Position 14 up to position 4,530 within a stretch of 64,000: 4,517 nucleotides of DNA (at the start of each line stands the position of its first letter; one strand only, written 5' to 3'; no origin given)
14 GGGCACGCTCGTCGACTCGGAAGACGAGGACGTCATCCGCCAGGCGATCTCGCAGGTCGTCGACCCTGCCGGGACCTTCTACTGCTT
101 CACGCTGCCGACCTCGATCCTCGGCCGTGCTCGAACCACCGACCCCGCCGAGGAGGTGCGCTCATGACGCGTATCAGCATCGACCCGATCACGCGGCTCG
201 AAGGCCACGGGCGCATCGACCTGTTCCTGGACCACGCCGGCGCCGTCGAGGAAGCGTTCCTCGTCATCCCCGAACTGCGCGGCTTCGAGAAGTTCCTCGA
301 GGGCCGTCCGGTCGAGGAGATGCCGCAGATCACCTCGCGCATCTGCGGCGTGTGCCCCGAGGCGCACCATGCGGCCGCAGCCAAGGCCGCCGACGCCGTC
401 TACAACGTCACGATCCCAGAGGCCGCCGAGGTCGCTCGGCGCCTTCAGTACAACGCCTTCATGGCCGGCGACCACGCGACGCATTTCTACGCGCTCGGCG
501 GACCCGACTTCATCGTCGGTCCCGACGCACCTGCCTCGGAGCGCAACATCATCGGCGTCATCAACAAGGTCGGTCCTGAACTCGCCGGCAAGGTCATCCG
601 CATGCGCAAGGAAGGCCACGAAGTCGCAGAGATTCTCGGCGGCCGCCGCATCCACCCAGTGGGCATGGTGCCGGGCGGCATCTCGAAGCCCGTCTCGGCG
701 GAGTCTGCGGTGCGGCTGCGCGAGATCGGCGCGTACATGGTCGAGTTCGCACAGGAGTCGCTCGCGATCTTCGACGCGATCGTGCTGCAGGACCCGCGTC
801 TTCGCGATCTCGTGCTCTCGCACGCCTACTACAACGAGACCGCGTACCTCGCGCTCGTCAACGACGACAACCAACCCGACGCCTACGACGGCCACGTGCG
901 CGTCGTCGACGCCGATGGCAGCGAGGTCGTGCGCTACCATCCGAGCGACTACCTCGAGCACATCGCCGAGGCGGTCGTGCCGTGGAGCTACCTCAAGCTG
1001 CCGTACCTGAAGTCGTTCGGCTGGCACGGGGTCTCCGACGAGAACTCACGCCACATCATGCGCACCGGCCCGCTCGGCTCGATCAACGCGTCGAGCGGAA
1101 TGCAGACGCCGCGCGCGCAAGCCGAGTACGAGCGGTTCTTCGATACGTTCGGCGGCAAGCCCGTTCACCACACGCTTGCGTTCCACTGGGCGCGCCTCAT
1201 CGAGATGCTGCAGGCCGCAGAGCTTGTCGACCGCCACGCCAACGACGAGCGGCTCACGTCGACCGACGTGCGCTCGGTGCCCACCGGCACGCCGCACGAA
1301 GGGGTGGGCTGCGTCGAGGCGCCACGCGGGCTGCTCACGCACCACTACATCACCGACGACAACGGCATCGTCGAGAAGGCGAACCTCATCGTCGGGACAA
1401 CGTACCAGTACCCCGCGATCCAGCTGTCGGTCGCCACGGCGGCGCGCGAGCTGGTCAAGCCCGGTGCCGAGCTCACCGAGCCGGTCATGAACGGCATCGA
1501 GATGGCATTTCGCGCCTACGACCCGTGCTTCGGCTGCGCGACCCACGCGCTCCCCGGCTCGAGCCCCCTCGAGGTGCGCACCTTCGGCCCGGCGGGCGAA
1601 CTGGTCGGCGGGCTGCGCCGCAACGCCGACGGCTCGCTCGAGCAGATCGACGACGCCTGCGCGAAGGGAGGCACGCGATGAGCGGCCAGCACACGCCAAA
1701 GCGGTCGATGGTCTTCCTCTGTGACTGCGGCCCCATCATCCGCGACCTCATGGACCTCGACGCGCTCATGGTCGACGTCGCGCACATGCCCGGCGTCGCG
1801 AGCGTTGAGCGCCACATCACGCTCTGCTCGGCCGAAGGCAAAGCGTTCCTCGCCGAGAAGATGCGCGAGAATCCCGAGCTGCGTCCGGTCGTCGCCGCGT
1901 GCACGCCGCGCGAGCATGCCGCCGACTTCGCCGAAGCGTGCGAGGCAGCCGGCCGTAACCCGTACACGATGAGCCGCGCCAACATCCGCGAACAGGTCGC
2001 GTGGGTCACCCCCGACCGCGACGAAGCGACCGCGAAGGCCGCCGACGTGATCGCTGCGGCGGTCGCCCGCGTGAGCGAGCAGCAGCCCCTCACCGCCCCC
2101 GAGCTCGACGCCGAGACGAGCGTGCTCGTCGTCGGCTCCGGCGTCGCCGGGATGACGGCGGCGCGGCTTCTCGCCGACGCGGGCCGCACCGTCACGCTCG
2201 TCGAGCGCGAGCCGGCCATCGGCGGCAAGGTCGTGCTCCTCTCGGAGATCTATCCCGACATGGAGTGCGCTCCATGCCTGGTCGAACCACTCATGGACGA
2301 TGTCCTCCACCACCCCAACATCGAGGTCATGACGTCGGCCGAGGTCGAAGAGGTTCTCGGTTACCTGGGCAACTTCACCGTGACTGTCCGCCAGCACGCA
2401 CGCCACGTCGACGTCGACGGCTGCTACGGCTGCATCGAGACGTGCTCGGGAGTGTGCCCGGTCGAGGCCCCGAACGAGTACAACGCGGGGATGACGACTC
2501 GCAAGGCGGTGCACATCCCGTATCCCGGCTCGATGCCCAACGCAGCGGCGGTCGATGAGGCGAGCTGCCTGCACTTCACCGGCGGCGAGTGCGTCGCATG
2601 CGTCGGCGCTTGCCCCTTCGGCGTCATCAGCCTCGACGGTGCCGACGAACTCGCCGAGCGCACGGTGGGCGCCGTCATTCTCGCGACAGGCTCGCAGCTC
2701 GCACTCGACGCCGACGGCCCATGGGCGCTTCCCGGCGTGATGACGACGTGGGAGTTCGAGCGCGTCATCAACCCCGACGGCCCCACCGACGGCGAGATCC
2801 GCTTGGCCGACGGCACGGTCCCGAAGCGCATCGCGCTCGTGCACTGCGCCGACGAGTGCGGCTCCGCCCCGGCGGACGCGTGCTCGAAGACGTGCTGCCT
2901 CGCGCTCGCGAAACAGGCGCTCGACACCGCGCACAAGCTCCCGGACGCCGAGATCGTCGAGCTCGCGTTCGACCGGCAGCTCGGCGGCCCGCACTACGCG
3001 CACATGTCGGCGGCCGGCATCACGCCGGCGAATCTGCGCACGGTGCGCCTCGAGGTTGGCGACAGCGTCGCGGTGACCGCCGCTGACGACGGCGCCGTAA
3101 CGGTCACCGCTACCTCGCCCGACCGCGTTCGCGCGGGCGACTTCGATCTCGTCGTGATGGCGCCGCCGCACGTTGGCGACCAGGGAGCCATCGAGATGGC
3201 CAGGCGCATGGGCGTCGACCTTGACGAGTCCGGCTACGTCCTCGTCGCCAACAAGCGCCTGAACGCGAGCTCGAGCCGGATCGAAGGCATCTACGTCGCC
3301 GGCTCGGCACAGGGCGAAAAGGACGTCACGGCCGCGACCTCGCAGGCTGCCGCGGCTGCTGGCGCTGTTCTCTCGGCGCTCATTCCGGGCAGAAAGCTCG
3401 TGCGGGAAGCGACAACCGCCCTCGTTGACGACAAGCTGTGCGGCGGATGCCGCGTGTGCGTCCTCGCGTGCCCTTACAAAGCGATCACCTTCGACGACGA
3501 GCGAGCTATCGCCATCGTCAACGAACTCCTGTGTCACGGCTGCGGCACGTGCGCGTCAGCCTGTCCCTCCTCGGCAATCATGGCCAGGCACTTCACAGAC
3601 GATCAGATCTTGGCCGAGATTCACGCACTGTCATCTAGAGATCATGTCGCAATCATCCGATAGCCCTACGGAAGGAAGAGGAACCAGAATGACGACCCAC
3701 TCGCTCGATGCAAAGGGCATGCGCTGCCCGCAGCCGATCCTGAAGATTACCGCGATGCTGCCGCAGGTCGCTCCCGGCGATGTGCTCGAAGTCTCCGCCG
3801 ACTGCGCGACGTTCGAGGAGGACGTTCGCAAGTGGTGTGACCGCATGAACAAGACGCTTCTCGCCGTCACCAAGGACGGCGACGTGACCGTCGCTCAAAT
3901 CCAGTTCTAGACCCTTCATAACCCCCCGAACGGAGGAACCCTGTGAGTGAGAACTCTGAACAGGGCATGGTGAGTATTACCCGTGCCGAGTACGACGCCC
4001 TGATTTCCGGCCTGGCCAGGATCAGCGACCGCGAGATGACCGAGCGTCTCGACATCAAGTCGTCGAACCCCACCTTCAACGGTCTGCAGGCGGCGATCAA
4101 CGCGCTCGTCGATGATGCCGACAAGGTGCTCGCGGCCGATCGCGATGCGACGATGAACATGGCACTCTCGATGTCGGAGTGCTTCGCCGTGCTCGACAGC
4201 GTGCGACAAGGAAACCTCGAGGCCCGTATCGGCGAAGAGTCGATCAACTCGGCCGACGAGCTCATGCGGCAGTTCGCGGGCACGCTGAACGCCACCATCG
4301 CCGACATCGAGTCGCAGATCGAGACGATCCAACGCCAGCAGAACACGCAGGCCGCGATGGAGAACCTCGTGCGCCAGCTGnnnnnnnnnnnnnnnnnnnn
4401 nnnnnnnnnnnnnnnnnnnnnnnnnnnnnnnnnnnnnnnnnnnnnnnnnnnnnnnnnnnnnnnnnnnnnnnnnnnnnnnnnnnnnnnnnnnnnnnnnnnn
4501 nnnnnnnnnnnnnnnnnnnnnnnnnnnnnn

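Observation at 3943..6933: Complete stressosome-type module (RsbR-RsbS-RsbT-RsbX plus a second kinase) nested inside a [NiFe]-hydrogenase/HdrA/TusA operon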

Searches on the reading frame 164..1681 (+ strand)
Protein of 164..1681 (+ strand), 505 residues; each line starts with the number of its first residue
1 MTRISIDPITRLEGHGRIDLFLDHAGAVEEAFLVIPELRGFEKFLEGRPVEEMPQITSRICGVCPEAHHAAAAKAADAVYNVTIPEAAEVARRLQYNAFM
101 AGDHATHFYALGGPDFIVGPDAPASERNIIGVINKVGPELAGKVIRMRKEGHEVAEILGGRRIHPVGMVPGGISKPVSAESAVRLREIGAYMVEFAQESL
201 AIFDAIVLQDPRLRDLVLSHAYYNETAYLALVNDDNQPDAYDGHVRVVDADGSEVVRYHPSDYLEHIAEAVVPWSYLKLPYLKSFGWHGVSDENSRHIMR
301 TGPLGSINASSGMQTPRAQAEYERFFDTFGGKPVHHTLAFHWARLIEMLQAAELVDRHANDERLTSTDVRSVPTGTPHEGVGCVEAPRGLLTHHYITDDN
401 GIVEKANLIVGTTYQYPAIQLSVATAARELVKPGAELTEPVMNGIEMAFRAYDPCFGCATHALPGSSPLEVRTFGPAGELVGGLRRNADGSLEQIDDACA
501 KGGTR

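Call 3: search_protein_families(library=pfam, proteins=[window:164-1681:+], max_evalue=0.01)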
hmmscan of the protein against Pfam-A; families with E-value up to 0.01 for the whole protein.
window:164-1681:+ (505 aa): 1 family
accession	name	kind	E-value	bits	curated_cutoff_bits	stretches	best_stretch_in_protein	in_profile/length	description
PF00374.24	NiFeSe_Hases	-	2.9e-35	122.6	25.8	2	39-117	1-79/508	Nickel-dependent hydrogenase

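Call 6: search_protein_families(library=ncbifam, proteins=[window:164-1681:+], max_evalue=0.001)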
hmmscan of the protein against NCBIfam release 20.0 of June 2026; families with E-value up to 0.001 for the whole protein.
window:164-1681:+ (505 aa): 10 families
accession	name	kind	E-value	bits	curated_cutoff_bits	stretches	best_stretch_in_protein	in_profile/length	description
NF041785.2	VhuA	equivalog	3.8e-112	374.9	800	1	1-432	1-418/418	F420-non-reducing hydrogenase Vhu subunit A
NF033181.1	NiFeSe_hydrog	equivalog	1.6e-46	159.3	600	2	1-122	1-121/507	nickel-dependent hydrogenase large subunit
NF045518.1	H2_NiFeSe_large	exception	6e-46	157.3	780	2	2-184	2-190/485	NiFeSe hydrogenase large subunit HysA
TIGR03295.1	frhA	equivalog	7.2e-42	143.8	392.5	1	3-463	4-397/412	coenzyme F420 hydrogenase subunit alpha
NF040828.1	sulfhyd_ShyA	equivalog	3.7e-40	138.1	700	2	3-216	2-207/415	NAD(P)-dependent hydrogenase/sulfhydrogenase 2 subunit alpha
NF007778.0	PRK10467.1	equivalog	2.5e-26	92.1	969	2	2-117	3-117/567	hydrogenase 2 large subunit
NF040832.1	sulfhyd_HydA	equivalog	5.6e-26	91.6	880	1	4-462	5-423/426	NADPH-dependent hydrogenase/sulfhydrogenase 1 subunit alpha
NF007550.0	PRK10170.1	equivalog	8.8e-23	80.5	1101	2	3-120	18-135/597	Ni/Fe-hydrogenase large subunit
NF041786.2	VhuU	equivalog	5.1e-08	32.6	70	1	438-463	4-29/45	F420-non-reducing hydrogenase selenoprotein subunit VhuU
NF004739.1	PRK06075.1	equivalog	1.5e-05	24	360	0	16-94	14-94/384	NADH-quinone oxidoreductase subunit D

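Call 19: find_related_loci(query=A1, collection=genome_contigs, flank=10000)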
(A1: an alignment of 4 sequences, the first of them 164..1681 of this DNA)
Query A1 (505 aa) in genome_contigs; peptide patterns used: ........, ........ (x = any residue, [..] = any of these).
600 stretches matched a pattern (row limit reached: there are more); 592 encode a relative of the query (tblastn E <= 1e-3); the best 80 are kept; 80 distinct loci.
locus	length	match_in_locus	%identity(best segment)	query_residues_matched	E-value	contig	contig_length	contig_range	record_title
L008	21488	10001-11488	85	1-496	0e+0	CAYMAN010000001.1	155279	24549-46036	MAG TPA_asm: uncultured Eubacteriales bacterium isolate SRP302447_co4_271 genome assembly, contig: NODE_351_length_15527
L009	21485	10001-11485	72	1-495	0e+0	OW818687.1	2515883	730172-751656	metagenome genome assembly, chromosome: 1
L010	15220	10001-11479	65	1-493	0e+0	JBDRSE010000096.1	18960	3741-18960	MAG: bacterium isolate MEGAHIT-group-3.13 k141_251815, whole genome shotgun sequence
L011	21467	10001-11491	65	1-496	0e+0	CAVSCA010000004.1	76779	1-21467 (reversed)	MAG: uncultured Actinomycetes bacterium isolate MFD02979.bin.2.142 genome assembly, contig: contig_19914, whole genome s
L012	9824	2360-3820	57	1-487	0e+0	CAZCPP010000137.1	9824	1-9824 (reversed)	MAG TPA_asm: uncultured Anaerolineaceae bacterium isolate binchicken_co97_16 genome assembly, contig: NODE_26636_length_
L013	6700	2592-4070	58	1-487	0e+0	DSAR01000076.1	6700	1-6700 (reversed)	MAG TPA_asm: Chloroflexota bacterium isolate SpSt-1153 Ga0129302_1007378, whole genome shotgun sequence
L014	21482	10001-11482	57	3-496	0e+0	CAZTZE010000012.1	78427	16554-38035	MAG TPA_asm: uncultured Chloroflexus sp. isolate binchicken_co266_168 genome assembly, contig: NODE_702_length_78427_cov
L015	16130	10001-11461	57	1-487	0e+0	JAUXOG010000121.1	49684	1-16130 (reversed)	MAG: Bacteroidota bacterium isolate C1_metabat.bin.52 C1_k141_26392, whole genome shotgun sequence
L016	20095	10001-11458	57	1-486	0e+0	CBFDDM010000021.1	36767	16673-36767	MAG TPA_asm: uncultured Anaerolineales bacterium isolate SRR6194934_binner23_Refined_12 genome assembly, contig: ERZ7813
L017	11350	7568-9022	57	3-487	0e+0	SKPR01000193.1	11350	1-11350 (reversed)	MAG: Brevefilum sp. isolate CSSed162cmA_390 CSSed16-2cmA-19540, whole genome shotgun sequence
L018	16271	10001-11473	56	1-486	0e+0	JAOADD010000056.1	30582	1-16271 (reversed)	MAG: Ignavibacteria bacterium isolate SKW224 k141_16738, whole genome shotgun sequence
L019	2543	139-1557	59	1-473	0e+0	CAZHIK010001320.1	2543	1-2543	MAG TPA_asm: uncultured Enterobacterales bacterium isolate SRP167671_co1_110 genome assembly, contig: NODE_49737_length_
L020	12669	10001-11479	56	3-495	0e+0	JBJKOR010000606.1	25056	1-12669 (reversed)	MAG: Anaerolineales bacterium isolate Bin_10 S1Ck127_3637937_flag_1_multi_6.7026_len_25056, whole genome shotgun sequenc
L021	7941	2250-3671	58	1-474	0e+0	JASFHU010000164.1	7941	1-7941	MAG: Anaerolineae bacterium isolate D0608S02metaG_Bin_207 D0608S02metaG_FD_scaffold_2884_c1, whole genome shotgun sequen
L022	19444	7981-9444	58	1-487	0e+0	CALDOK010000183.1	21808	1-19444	MAG TPA_asm: uncultured proteobacterium isolate ERR2206791_bin.36_CONCOCT_v1.1_MAG genome assembly, contig: ERZ890953.53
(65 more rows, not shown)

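Call 50: list_cluster_members(proteins=[P0001, P0121, window:164-1681:+, P0207, P0040, P0180, window:4783-5208:+])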
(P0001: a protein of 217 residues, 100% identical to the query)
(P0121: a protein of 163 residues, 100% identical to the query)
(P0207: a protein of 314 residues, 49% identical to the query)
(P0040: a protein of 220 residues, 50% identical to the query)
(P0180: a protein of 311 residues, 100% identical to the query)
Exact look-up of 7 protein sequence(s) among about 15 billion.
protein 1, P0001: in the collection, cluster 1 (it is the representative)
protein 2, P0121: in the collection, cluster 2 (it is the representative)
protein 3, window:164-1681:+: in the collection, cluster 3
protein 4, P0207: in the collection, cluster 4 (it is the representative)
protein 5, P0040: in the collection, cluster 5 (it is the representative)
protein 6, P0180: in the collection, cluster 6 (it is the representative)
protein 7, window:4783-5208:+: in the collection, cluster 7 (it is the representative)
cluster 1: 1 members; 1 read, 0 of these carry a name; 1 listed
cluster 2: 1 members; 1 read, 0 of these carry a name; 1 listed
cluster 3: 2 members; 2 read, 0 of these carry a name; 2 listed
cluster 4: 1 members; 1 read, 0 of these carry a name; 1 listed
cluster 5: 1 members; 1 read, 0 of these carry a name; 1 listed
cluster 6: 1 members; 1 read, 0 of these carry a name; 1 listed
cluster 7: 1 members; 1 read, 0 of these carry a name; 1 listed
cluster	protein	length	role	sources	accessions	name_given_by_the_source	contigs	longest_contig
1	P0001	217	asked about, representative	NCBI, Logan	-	-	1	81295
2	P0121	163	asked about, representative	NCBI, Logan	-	-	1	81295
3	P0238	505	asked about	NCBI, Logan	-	-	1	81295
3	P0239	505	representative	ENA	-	-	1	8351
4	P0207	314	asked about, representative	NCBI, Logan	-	-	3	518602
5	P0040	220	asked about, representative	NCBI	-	-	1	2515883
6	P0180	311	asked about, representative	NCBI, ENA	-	-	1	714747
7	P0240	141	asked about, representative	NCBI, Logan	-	-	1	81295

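Call 65: search_protein_families(library=pfam, proteins=[L010:4028-7327:+, L010:7496-7912:+, L010:7905-8564:+, L010:14634-15095:+], max_evalue=0.001)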
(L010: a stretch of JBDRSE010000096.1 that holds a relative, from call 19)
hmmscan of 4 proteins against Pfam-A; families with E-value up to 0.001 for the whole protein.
L010:4028-7327:+ (1099 aa): 6 families
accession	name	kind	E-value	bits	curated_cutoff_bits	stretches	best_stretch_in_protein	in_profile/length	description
PF00069.31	Pkinase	-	1.7e-46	159.2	31.7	1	60-314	1-251/263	Protein kinase domain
PF07714.23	PK_Tyr_Ser-Thr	-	2.4e-29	102.8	23.1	1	62-284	3-223/258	Protein tyrosine and serine/threonine kinase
PF13191.12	AAA_16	-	8.1e-08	33.4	32.6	1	432-605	2-165/167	AAA ATPase domain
PF13424.12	TPR_12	-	1.9e-06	28.4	30.1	1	977-1043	7-75/77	Tetratricopeptide repeat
PF13401.12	AAA_22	-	3.5e-05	24.6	27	1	449-613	4-125/130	AAA domain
PF13240.11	Zn_Ribbon_1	-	0.00039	20.5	25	1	339-360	2-23/23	zinc-ribbon domain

L010:7496-7912:+ (138 aa): 1 family
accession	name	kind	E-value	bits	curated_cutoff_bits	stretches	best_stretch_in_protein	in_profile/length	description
PF01740.26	STAS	-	3.3e-14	53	22.6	1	4-107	4-106/106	STAS domain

L010:7905-8564:+ (219 aa): 2 families
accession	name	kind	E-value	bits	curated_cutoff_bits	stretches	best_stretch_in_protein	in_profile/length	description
PF07228.17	SpoIIE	-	3e-08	34.3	25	1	41-168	2-135/192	Stage II sporulation protein E (SpoIIE)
PF13672.11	PP2C_2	-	1.3e-05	25.2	24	0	30-77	11-58/209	Protein phosphatase 2C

L010:14634-15095:+ (153 aa): 2 families
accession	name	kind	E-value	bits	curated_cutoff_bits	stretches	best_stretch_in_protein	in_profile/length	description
PF13581.12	HATPase_c_2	-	1.4e-09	38.5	27.4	1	29-134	17-114/127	Histidine kinase-like ATPase domain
PF02518.31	HATPase_c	-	5.1e-09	37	26.4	1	46-135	8-90/111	Histidine kinase-, DNA gyrase B-, and HSP90-like ATPase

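Call 81: search_protein_families(library=pfam, proteins=[L010:13785-14240:+], max_evalue=10)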
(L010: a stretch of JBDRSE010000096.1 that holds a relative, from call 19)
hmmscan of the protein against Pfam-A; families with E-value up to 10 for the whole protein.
L010:13785-14240:+ (152 aa): 2 families
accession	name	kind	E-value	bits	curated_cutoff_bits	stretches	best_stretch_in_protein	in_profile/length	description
PF16888.10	YwqH-like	-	0.023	15.4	33.7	1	47-85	79-117/123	YwqH-like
PF00672.30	HAMP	-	0.19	12.5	25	0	23-44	14-35/53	HAMP domain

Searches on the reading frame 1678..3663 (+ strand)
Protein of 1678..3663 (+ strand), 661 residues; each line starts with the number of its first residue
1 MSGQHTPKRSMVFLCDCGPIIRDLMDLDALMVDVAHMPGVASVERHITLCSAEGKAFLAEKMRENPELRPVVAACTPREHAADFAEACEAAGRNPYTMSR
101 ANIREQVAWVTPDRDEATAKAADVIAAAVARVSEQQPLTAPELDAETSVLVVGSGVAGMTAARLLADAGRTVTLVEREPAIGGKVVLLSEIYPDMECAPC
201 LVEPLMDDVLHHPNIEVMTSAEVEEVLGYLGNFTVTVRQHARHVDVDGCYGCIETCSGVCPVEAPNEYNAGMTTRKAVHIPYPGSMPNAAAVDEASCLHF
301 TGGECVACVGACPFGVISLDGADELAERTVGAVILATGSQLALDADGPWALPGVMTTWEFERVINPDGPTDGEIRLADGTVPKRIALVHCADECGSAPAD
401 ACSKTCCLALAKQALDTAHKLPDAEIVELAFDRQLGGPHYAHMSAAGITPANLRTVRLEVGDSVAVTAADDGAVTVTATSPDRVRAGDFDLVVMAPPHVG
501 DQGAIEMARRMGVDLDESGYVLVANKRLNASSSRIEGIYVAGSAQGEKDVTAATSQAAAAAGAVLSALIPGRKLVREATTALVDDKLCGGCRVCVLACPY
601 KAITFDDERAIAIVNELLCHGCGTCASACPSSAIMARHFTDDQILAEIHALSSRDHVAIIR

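Call 3: search_protein_families(library=pfam, proteins=[window:1678-3663:+], max_evalue=0.01)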
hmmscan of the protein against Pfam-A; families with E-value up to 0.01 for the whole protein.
window:1678-3663:+ (661 aa): 22 families
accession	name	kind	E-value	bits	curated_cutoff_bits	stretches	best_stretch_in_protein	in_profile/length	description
PF12838.12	Fer4_7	-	1.3e-12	48.4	27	1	588-633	2-52/52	4Fe-4S dicluster domain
PF00037.32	Fer4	-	5.2e-11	42.3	21.1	2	613-634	2-23/24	4Fe-4S binding domain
PF12837.12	Fer4_6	-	1.9e-10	40.6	25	2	582-603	3-24/24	4Fe-4S binding domain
PF07992.20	Pyr_redox_2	-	5.5e-10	39.6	26.1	1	148-557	2-291/291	Pyridine nucleotide-disulphide oxidoreductase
PF13237.11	Fer4_10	-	1e-08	35.4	25.5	1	583-630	4-53/53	4Fe-4S dicluster domain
PF13484.11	Fer4_16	-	1.2e-08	36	30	2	588-606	2-20/66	4Fe-4S double cluster binding domain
PF14697.11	Fer4_21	-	1.8e-08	34.8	35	1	581-634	1-57/59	4Fe-4S dicluster domain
PF13450.12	NAD_binding_8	-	3.9e-08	33.9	21.9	1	151-184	1-34/68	NAD(P)-binding Rossmann-like domain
PF13187.11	Fer4_9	-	3.9e-08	33.6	27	1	588-634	2-52/52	4Fe-4S dicluster domain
PF12831.13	FAD_oxidored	-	2.4e-06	27.5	27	1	149-185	2-38/416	FAD dependent oxidoreductase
PF00890.30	FAD_binding_2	-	3.3e-06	27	20.4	1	149-185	2-38/414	FAD binding domain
PF01266.30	DAO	-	4.4e-06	26.9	27.9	1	149-182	2-35/353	FAD dependent oxidoreductase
PF01593.30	Amino_oxidase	-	6.1e-06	26.2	19.8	1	156-185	1-30/443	Flavin containing amine oxidoreductase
PF01494.25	FAD_binding_3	-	7.8e-06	25.8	22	1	146-178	1-33/349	FAD binding domain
PF00070.33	Pyr_redox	-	1.2e-05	26.2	22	1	148-182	1-35/82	Pyridine nucleotide-disulphide oxidoreductase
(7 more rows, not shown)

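Call 6: search_protein_families(library=ncbifam, proteins=[window:1678-3663:+], max_evalue=0.001)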
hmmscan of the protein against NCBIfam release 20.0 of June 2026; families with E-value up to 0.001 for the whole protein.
window:1678-3663:+ (661 aa): 108 families (the best 25 are shown)
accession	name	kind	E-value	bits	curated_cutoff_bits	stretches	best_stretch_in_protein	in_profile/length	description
NF040770.1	hetero_SS_HdrA2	exception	1.7e-153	512.6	1100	1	12-655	4-644/777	CoB-CoM heterodisulfide reductase HdrA2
NF041778.1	hetero_SS_HdrA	equivalog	6e-121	404.7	1400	1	8-656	6-655/771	ferredoxin:CoB-CoM heterodisulfide reductase subunit HdrA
NF041891.1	hdrA_Methbact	equivalog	9.2e-115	384.6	1300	1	12-651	5-635/762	ferredoxin:CoB-CoM heterodisulfide reductase subunit HdrA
TIGR02700.1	flavo_MJ0208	hypoth_equivalog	1.6e-11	43.9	251.35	1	546-636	105-196/234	dihydromethanopterin reductase (acceptor)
NF038196.1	ferrodoxin_EFR1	subfamily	1.1e-10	42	75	1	574-638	173-233/242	EFR1 family ferrodoxin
TIGR02179.1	PorD_KorD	subfamily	1.1e-09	38.2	60.05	1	582-635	21-73/78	2-oxoacid:acceptor oxidoreductase, delta subunit, pyruvate/2-ketoisovalerate family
TIGR04105.1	FeFe_hydrog_B1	subfamily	1.6e-09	37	450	1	587-636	112-161/462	monomeric [FeFe] hydrogenase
TIGR01944.1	rnfB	subfamily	2.4e-09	37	68.7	1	576-643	103-169/190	RnfABCDGE type electron transport complex subunit B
NF009451.0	PRK12809.1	equivalog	1.1e-08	33.9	1154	1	568-647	67-144/639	formate-dependent uric acid utilization protein YgfT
NF045790.1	OxalOxreddelta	equivalog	1.4e-08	34.3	230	1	580-635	254-307/316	oxalate oxidoreductase subunit delta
TIGR03997.1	mycofact_OYE_2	equivalog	1.7e-08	33.4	793.15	1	134-208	369-440/645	mycofactocin system FadH/OYE family oxidoreductase 2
TIGR01317.1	GOGAT_sm_gam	subfamily_domain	1.8e-08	33.7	447.7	1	141-223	138-216/485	glutamate synthase small subunit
NF040684.1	PorD_Arch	equivalog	2.2e-08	34.1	120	1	584-636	30-81/85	pyruvate synthase subunit PorD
NF005415.0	PRK06991.1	equivalog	2.9e-08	33.7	281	1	572-642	71-140/284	electron transport complex subunit RsxB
NF045599.1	bili_reduct_long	exception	3.3e-08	32.2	750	1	144-189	379-424/641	bilirubin reductase, long form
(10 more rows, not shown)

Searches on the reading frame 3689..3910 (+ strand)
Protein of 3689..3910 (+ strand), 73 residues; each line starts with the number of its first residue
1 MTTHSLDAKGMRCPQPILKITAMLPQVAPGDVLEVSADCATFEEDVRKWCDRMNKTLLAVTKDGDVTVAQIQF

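Call 3: search_protein_families(library=pfam, proteins=[window:3689-3910:+], max_evalue=0.01)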
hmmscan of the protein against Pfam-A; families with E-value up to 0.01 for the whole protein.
window:3689-3910:+ (73 aa): 1 family
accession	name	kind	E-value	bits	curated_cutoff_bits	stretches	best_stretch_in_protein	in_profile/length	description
PF01206.22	TusA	-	8.6e-18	64.4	28.6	1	5-71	2-68/70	Sulfurtransferase TusA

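Call 6: search_protein_families(library=ncbifam, proteins=[window:3689-3910:+], max_evalue=0.001)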
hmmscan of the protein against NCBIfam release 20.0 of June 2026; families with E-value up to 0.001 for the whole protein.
window:3689-3910:+ (73 aa): 5 families
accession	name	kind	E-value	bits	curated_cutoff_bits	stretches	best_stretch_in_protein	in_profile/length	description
NF001423.0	PRK00299.1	equivalog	1.3e-10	40.9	78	1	3-63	9-69/82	sulfurtransferase TusA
NF008242.0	PRK11018.1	equivalog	7.3e-08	32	79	1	3-64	8-69/78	sulfurtransferase-like selenium metabolism protein YedF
TIGR03527.1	selenium_YedF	equivalog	7.3e-07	29.2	110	1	6-68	1-63/194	sulfurtransferase-like selenium metabolism protein YedF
NF041048.1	TusA_like_YeeD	exception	0.00029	20.5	147.5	1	6-56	4-54/72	thiosulfate utilization sulfurtransferase TsuB/YeeD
NF049973.1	radical_Rv1681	equivalog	0.00091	18.2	380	1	17-68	2-52/326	Rv1681 family radical SAM protein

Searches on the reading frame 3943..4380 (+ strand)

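Call 81: search_protein_families(library=pfam, proteins=[window:3943-4380:+], max_evalue=10)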
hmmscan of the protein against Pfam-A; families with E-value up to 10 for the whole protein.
window:3943-4380:+ (146 aa): 3 families
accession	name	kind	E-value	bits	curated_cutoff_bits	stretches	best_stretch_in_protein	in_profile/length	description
PF16752.10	TBCC_N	-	0.016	16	27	1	86-138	8-63/115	Tubulin-specific chaperone C N-terminal domain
PF14282.11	FlxA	-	0.036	14.6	26.3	1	99-140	39-79/101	FlxA-like protein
PF02743.24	dCache_1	-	0.82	9.6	45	1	95-143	2-50/240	Cache domain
